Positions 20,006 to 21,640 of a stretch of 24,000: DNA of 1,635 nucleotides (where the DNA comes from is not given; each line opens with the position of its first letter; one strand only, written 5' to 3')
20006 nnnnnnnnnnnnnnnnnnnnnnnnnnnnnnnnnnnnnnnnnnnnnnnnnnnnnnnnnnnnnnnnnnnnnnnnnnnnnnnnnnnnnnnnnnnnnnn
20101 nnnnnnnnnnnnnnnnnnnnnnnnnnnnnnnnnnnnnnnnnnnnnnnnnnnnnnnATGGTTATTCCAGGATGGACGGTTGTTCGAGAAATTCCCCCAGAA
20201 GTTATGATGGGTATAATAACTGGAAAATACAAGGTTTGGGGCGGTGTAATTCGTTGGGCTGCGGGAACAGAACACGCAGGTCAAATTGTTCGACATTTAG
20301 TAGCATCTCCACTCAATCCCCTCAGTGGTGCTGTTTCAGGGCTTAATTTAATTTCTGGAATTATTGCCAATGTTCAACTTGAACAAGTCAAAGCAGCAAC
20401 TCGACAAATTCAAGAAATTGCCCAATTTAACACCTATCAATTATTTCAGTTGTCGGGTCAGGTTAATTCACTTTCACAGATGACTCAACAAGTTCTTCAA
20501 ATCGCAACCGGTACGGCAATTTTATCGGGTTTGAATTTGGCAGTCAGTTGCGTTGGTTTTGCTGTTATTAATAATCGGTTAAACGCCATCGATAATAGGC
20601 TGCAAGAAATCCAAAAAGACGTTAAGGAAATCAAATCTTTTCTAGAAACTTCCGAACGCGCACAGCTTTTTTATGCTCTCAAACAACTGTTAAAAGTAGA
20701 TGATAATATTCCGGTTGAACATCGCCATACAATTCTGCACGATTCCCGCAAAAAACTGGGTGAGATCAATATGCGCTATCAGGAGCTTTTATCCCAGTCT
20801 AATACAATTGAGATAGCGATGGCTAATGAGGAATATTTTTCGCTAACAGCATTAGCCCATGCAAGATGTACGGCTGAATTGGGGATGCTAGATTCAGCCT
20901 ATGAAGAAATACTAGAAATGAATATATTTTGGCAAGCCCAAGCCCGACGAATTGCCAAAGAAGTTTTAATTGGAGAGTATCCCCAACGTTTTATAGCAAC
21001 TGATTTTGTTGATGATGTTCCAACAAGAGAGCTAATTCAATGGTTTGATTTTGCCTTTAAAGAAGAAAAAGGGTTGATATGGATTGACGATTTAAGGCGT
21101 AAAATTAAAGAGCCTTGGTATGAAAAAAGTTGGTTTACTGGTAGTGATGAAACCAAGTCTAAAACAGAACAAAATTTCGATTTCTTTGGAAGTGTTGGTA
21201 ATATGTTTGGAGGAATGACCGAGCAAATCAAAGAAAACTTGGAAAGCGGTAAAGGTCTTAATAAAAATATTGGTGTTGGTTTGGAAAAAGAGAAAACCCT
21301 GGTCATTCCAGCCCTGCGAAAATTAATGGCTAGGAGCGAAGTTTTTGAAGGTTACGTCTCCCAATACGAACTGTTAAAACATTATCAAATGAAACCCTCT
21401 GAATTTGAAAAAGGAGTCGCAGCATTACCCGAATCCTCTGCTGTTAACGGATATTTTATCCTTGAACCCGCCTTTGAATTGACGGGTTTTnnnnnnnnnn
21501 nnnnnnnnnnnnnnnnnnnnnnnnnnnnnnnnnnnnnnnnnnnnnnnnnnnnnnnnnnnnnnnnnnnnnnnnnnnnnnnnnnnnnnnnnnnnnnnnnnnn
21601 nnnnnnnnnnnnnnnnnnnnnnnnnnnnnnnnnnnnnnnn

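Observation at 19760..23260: Tandemly duplicated cassette: hairpin array + conserved ~230-nt leader + unassignable 445/454-aa membrane/coiled-coil protein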

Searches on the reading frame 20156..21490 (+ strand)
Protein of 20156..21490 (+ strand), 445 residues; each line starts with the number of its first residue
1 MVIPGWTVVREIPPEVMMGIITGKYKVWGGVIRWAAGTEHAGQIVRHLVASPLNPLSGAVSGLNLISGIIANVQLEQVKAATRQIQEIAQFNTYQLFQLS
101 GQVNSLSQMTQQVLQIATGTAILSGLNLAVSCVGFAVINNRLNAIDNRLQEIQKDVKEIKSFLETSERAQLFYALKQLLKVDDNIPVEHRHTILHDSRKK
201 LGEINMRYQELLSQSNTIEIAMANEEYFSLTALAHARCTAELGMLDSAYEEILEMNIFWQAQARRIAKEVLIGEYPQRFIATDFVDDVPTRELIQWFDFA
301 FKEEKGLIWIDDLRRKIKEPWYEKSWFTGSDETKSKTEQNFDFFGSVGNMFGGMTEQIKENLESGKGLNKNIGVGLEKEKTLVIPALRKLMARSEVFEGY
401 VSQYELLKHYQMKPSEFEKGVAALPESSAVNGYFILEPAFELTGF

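Call 8: search_protein_families(library=pfam, proteins=[window:20156-21490:+], max_evalue=1)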
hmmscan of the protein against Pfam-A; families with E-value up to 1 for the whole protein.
window:20156-21490:+ (445 aa): 6 families
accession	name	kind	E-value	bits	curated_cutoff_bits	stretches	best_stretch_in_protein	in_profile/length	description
PF09032.16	Siah-Interact_N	-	0.013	16.2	23.5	1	148-171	2-25/78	Siah interacting protein, N terminal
PF19310.4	TOP_N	-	0.047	13.9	27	1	70-128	60-118/123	Neurolysin/Thimet oligopeptidase, N-terminal domain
PF20131.4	MC3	-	0.067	13.1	23.2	1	81-175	61-155/159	ABC-three component (ABC-3C) system Middle Component 3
PF23831.1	DUF7201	-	0.11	12.7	27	1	106-163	19-75/142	Coiled-coil region of unknown function (DUF7201)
PF05531.17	NPV_P10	-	0.12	13.3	29.8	1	136-164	38-66/75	Nucleopolyhedrovirus P10 protein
PF20912.2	RPC3_helical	-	0.15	12.9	27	1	140-173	7-43/64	DNA-directed RNA polymerase III subunit RPC3, helical hairpin domain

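Call 9: search_protein_families(library=ncbifam, proteins=[window:20156-21490:+], max_evalue=1)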
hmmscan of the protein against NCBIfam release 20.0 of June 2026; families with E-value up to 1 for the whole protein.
window:20156-21490:+ (445 aa): 1 family
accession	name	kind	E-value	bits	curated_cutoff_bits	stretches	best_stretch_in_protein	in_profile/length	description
NF004464.0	PRK05788.1-2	equivalog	0.0084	15.3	489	1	96-182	99-180/343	cobalt-precorrin 5A hydrolase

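Call 10: search_protein_families(library=padloc, proteins=[window:20156-21490:+], max_evalue=1)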
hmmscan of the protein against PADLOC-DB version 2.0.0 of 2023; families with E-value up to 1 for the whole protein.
window:20156-21490:+ (445 aa): 3 families
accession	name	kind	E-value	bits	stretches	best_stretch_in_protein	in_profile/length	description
PDLC04114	JukB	-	3.4e-21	74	1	7-171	7-150/323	-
PDLC03866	LmuB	-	0.0024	14.2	1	138-219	197-280/641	-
PDLC04115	JukB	-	0.055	10.8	0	10-85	10-59/295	-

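Call 16: find_homologous_proteins(query=window:20156-21490:+)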
Query window:20156-21490:+ (445 aa): 344 proteins with E <= 0.001 among 8000 candidates; the best 120 are listed.
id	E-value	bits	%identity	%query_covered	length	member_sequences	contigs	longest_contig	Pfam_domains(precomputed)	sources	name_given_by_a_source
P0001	1.0e-293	992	100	100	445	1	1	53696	-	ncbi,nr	ncbi:MAG: hypothetical protein VKK42_23560 [Lyngbya sp.]|nr:hypothetical protein [Lyngbya sp.]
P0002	7.1e-258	874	89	100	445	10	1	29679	-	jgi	jgi:hypothetical protein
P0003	8.8e-255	864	89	99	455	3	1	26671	-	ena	-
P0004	5.0e-223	759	73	100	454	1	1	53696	-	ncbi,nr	ncbi:MAG: hypothetical protein VKK42_23565 [Lyngbya sp.]|nr:hypothetical protein [Lyngbya sp.]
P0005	5.3e-223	759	72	100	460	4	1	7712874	-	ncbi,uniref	ncbi:hypothetical protein ACL6C3_09710 [Capilliphycus salinus ALCB114379]|uniref:hypothetical protei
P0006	2.4e-219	747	71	100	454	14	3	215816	-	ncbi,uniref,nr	ncbi:MAG: hypothetical protein WAN66_13180 [Limnoraphis robusta]|uniref:hypothetical protein n=1 Tax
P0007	8.1e-170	584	62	98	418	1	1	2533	-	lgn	-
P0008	8.6e-166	571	61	98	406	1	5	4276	-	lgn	-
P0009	1.7e-164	566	61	98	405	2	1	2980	-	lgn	-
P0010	6.9e-164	564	61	98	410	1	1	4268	-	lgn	-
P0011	1.1e-163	564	60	98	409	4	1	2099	-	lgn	-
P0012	1.4e-163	563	60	98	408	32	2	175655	-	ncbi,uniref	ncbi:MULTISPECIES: hypothetical protein [unclassified Microcoleus]|uniref:hypothetical protein n=1 T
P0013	3.5e-163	562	61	99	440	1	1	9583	-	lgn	-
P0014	3.6e-163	562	60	98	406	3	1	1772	-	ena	-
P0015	9.9e-163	560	59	98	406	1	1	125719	-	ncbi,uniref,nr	ncbi:hypothetical protein [Pantanalinema sp. GBBB05]|uniref:hypothetical protein n=1 Tax=Pantanaline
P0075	1.5e-140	487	52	99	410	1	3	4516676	-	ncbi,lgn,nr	ncbi:hypothetical protein NIES4102_37430 [Chondrocystis sp. NIES-4102]|nr:hypothetical protein NIES4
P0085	1.1e-135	471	55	99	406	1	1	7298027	-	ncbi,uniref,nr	ncbi:hypothetical protein K9N68_20890 [Kovacikia minuta CCNUW1]|uniref:hypothetical protein n=1 Tax=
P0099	2.2e-123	431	50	97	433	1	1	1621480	-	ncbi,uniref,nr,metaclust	ncbi:hypothetical protein U14_00280 [Candidatus Moduliflexus flocculans]|uniref:Uncharacterized prot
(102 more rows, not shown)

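Call 18: search_solved_structures(query=window:20156-21490:+, max_evalue=1)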
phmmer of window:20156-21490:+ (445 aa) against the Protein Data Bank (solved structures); distinct sequences matched with E-value up to 1: 2.
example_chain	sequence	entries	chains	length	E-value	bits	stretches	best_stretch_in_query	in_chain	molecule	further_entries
4jpb_B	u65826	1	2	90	0.3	13.6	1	100-169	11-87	Methyl-accepting chemotaxis protein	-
3ur1_C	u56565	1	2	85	0.41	13.1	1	101-169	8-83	Methyl-accepting chemotaxis protein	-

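Call 19: find_encoding_contigs(protein=P0005, flank=10000, max_places=3)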
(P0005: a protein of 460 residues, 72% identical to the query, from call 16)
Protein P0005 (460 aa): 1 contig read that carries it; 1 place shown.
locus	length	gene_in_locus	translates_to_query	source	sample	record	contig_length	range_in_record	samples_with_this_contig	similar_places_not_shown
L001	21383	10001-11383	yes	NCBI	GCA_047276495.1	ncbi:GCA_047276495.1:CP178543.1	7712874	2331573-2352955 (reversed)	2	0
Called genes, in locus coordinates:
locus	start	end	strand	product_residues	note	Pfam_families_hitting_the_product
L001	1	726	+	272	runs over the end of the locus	PF20670:DUF6816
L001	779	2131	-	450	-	PF00069:Pkinase, PF07714:PK_Tyr_Ser-Thr, PF01163:RIO1 (weak), PF01636:APH (faint), PF03109:ABC1 (weak)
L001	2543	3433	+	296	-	PF24724:DUF7676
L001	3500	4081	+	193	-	-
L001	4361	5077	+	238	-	PF01891:CbiM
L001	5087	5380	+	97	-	PF02553:CbiN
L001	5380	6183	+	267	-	PF02361:CbiQ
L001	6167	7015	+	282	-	PF00005:ABC_tran, PF02463:SMC_N (weak), PF13304:AAA_21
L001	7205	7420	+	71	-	-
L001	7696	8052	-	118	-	PF27765:UCP032817-like (weak)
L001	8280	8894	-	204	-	PF05685:Uma2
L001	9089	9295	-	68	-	-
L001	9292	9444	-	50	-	-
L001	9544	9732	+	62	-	-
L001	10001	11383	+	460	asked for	-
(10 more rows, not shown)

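Call 20: find_encoding_contigs(protein=P0012, flank=10000, max_places=3)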
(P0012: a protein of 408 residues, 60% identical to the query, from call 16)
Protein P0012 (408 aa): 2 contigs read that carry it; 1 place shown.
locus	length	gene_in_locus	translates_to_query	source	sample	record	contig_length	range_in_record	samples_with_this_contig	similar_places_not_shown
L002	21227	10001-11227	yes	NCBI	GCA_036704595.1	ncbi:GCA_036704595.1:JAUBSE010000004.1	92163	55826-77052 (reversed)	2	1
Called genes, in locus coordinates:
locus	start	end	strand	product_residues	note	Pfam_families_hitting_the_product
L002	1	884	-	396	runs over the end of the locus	PF00575:S1, PF23459:S1_RRP5 (faint), PF00575:S1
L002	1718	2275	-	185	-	PF22811:Zn_ribbon_NrdR, PF03477:ATP-cone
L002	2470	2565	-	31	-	PF01405:PsbT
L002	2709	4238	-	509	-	PF00421:PSII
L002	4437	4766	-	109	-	-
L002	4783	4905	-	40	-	-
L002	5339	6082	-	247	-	PF12686:DUF3800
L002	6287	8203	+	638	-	PF01134:GIDA, PF21680:GIDA_C_1st, PF13932:SAM_GIDA_C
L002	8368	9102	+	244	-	PF00657:Lipase_GDSL, PF13472:Lipase_GDSL_2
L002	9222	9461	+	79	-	-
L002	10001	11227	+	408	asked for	-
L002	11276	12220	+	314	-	-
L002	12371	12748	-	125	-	-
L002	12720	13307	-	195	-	PF13274:SocA_Panacea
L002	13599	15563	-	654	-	PF00672:HAMP (weak), PF00512:HisKA, PF02518:HATPase_c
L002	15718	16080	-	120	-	-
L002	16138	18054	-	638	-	-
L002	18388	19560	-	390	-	PF02638:GHL10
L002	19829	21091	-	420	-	PF00438:S-AdoMet_synt_N, PF02772:S-AdoMet_synt_M, PF02773:S-AdoMet_synt_C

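Call 21: find_encoding_contigs(protein=P0099, flank=10000, max_places=3)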
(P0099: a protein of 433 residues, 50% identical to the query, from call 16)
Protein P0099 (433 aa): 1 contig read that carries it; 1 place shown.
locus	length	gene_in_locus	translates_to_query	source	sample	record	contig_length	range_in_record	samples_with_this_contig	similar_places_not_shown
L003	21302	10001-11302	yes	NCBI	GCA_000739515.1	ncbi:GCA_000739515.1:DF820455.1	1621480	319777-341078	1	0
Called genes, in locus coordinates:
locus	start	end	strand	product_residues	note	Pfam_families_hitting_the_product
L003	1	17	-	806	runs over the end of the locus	PF01590:GAF, PF13185:GAF_2, PF13492:GAF_3, PF01590:GAF, PF13185:GAF_2, PF00989:PAS, PF08448:PAS_4, PF13188:PAS_8, +3 more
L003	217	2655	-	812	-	PF00912:Transgly, PF00905:Transpeptidase, PF06832:BiPBP_C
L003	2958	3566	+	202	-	PF05685:Uma2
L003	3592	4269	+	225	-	PF04307:YdjM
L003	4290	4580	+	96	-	-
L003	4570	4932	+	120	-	PF20126:TumE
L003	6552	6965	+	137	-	-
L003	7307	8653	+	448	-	PF13685:Fe-ADH_2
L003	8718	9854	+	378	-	PF00574:CLP_protease (faint), PF25145:NfeD1b_N, PF01343:Peptidase_S49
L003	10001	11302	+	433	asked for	-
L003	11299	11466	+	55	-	-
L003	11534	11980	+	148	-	PF05685:Uma2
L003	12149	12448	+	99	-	PF00936:BMC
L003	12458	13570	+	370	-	PF04754:Transposase_31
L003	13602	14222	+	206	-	PF27545:CsoS1D_N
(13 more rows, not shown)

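Call 25: find_related_loci(query=A1, collection=genome_contigs, flank=10000)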
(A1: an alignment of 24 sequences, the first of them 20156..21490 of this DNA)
Query A1 (445 aa) in genome_contigs; peptide patterns used: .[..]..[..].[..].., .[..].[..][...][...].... (x = any residue, [..] = any of these).
63 stretches matched a pattern; 36 encode a relative of the query (tblastn E <= 1e-3); 34 distinct loci.
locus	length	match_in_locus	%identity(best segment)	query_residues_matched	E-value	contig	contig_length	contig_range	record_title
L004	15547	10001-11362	73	1-445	0e+0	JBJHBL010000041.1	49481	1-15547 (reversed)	MAG: Limnoraphis sp. isolate SF2967_J5348.semibin_refined.053 NODE_824_length_49481_cov_2.174636, whole genome shotgun s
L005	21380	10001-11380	72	1-445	0e+0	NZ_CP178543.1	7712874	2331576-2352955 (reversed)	Capilliphycus salinus ALCB114379 voucher ALCB 114379 chromosome, complete genome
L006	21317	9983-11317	90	1-445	0e+0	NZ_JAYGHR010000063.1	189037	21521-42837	Limnoraphis robusta BA-68 BA1 NODE_6_length_189037_cov_20.949230, whole genome shotgun sequence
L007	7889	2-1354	72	4-445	0e+0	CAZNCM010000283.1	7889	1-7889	MAG TPA_asm: uncultured Lyngbya sp. isolate SRP063590_co1_67 genome assembly, contig: NODE_9791_length_7889_cov_4.145137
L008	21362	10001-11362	71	1-445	0e+0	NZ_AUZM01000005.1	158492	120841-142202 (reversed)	Lyngbya aestuarii BL J laest3.contig.4, whole genome shotgun sequence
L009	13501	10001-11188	61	1-438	9e-180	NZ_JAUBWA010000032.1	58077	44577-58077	Microcoleus sp. A003_D6 NODE_97_length_58077_cov_35.456914, whole genome shotgun sequence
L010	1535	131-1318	61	1-438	0e+0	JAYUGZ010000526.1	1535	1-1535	MAG: Cyanobacteriota bacterium isolate GFS_8293 GFS_8293_525, whole genome shotgun sequence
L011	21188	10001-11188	60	1-438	5e-176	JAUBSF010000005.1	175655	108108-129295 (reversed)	Microcoleus sp. K4-B3 NODE_28_length_175655_cov_52.047432, whole genome shotgun sequence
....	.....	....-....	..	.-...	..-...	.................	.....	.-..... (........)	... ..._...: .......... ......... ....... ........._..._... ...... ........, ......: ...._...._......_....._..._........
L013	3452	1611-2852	58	1-438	2e-178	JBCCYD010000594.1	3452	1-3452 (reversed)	MAG: Cyanobacteria bacterium P01_F01_bin.143 k141_3414913_length_3452_cov_9.4645, whole genome shotgun sequence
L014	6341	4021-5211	58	1-439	2e-170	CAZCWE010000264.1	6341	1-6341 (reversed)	MAG TPA_asm: uncultured Spirulina sp. isolate binchicken_co405_25 genome assembly, contig: NODE_18868_length_6341_cov_4.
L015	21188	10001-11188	59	2-439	5e-169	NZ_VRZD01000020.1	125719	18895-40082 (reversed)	MAG: Pantanalinema sp. GBBB05 NODE_52_length_125719_cov_9.293864, whole genome shotgun sequence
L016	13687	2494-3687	56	1-438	7e-165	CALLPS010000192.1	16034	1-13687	MAG: uncultured Pleurocapsa sp. isolate H4_Bin_Bin_164_1 genome assembly, contig: c_000003024585, whole genome shotgun s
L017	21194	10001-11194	57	1-439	1e-161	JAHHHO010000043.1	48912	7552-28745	MAG: Myxacorys californica WJT36-NPBG1 scaffold_141_c1, whole genome shotgun sequence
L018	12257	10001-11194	57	8-439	3e-156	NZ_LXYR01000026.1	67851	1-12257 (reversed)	Phormidesmis priestleyi BC1401 Ga0079976_1026, whole genome shotgun sequence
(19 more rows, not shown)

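Call 36: predict_structure(alignment_id=A1)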
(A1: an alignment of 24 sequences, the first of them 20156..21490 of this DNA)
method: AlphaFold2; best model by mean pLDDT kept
length: 445 residues; sequences in the alignment: 24
mean_pLDDT: 60.0   pTM: 0.56
mean pLDDT of the five models: 60.0, 59.1, 56.9, 56.3, 52.1
residues with pLDDT >= 90: 17; 70-90: 131; 50-70: 150; < 50: 147
segments of 3 or more residues with pLDDT < 50: 52-115, 117-136, 319-372, 441-445
pLDDT, mean of each block of 10 residues (from residue 1): 59 64 61 61 58 39 30 34 41 41 42 45 40 49 58 54 60 67 74 85 88 83 82 85 90 91 86 65 57 76 71 58 36 26 27 35 37 59 78 76 79 76 66 60 38
secondary structure, 60 per line:
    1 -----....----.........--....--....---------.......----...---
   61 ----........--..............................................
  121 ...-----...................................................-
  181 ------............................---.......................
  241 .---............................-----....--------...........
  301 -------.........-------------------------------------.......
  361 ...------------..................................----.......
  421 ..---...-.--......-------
elements in order: E6-9 H14-22 E25-28 E31-34 E44-50 H65-72 H75-123 H129-179 H187-214 H218-241 H245-272 H278-281 H290-300 H308-316 H354-363 H376-409 H414-422 E433-438

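Call 39: search_protein_representatives(alignment_id=A1)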
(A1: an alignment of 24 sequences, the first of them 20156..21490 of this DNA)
Query: 24 sequences, 408 profile positions. Proteins with E-value up to 0.001 (for the whole library): 588; up to 1e-10: 242; up to 1e-30: 137. The best 150 are listed.
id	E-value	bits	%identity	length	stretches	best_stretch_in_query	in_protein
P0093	4.0e-173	592.7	-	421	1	5-400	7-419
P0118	1.1e-164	564.9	-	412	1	1-405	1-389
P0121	1.6e-144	498.5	-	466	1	2-404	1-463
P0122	4.8e-141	487.1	-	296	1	108-399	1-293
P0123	1.7e-139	482.0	-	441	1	1-401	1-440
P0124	3.1e-138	477.8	-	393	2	83-400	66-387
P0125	5.5e-137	473.7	-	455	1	2-401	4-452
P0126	2.6e-128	445.1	-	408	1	4-403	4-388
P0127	1.1e-119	416.7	-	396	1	3-400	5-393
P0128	2.2e-117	409.2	-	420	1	2-402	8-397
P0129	9.8e-115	400.4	-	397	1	2-404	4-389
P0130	1.8e-110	386.4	-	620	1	3-401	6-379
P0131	7.1e-109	381.1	-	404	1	3-399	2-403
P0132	1.4e-108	380.2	-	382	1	4-400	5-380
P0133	5.2e-108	378.3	-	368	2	93-401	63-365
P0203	1.3e-62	228.7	-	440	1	6-309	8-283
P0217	7.3e-50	186.8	-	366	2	4-309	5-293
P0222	3.6e-48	181.2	-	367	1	5-308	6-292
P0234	5.3e-42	160.9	-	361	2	5-309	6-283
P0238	4.4e-41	157.9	-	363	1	5-308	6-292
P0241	5.7e-40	154.2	-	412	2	6-307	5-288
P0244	1.1e-38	150.0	-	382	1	5-311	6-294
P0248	8.5e-36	140.4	-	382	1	5-308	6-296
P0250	3.0e-35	138.6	-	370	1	5-310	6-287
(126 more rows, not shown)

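Call 40: search_protein_families(library=padloc, alignment_id=A1, max_evalue=0.001)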
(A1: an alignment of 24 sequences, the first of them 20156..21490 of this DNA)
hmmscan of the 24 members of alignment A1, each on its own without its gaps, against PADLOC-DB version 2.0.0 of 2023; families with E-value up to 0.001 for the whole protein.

A. member 1, window:20156-21490:+ (445 aa): 1 family
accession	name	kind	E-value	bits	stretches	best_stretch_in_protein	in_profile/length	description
PDLC04114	JukB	-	3.4e-21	74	1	7-171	7-150/323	-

B. families by the number of members that match (of 24 scanned): 1 family
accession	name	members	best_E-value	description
PDLC04114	JukB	24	2.6e-23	-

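Call 41: search_protein_families(library=padloc, proteins=[P0222, P0238, P0244, P0248, P0250, P0234, P0241, P0217, P0203, P0130], max_evalue=0.001)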
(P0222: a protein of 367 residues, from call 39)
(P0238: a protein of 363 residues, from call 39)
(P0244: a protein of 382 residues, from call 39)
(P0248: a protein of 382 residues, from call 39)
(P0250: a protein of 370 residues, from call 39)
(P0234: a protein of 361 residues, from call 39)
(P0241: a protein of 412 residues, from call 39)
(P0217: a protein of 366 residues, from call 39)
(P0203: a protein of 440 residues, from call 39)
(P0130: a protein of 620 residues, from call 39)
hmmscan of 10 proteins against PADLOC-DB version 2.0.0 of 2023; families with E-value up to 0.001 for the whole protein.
P0222 (367 aa): 1 family
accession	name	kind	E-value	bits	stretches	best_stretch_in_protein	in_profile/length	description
PDLC04114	JukB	-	1.5e-17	62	1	17-250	18-263/323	-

P0238 (363 aa): 1 family
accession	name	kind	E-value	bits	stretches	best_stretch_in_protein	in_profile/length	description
PDLC04114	JukB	-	1.1e-09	36.2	1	18-140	19-143/323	-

P0244 (382 aa): 1 family
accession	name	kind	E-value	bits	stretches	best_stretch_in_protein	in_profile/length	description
PDLC04114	JukB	-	2.4e-11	41.7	1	10-136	9-138/323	-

P0248 (382 aa): 1 family
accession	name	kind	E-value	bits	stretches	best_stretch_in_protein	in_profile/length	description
PDLC04114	JukB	-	4.6e-14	50.6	1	10-151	9-150/323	-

P0250 (370 aa): 1 family
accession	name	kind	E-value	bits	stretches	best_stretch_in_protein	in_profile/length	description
PDLC04114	JukB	-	1e-11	42.9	1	17-166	18-163/323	-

P0234 (361 aa): 1 family
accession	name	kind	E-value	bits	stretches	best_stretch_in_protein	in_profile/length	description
PDLC04114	JukB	-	9.3e-15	52.9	1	15-160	16-179/323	-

P0241 (412 aa): 2 families
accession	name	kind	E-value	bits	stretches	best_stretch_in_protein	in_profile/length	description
PDLC04114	JukB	-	9.5e-17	59.4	1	14-140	17-145/323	-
PDLC02746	PbeC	-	0.00024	17.5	1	278-326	222-270/644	PbeC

P0217 (366 aa): 1 family
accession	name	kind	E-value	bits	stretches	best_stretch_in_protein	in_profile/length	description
PDLC04114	JukB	-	1.1e-09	36.2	1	13-148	18-147/323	-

P0203 (440 aa): 1 family
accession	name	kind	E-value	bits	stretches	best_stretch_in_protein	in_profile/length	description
PDLC04114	JukB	-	3.8e-12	44.3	1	10-139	8-150/323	-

P0130 (620 aa): 1 family
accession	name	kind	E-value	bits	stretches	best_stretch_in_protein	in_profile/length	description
PDLC04114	JukB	-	3.6e-17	60.8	1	11-152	8-153/323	-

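Call 46: search_protein_families(library=padloc, proteins=[L002:11276-12217:+], max_evalue=0.01)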
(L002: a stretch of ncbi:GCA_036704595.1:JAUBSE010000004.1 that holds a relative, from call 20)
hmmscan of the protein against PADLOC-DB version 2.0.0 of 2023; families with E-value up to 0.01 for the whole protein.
L002:11276-12217:+ (314 aa): 0 families
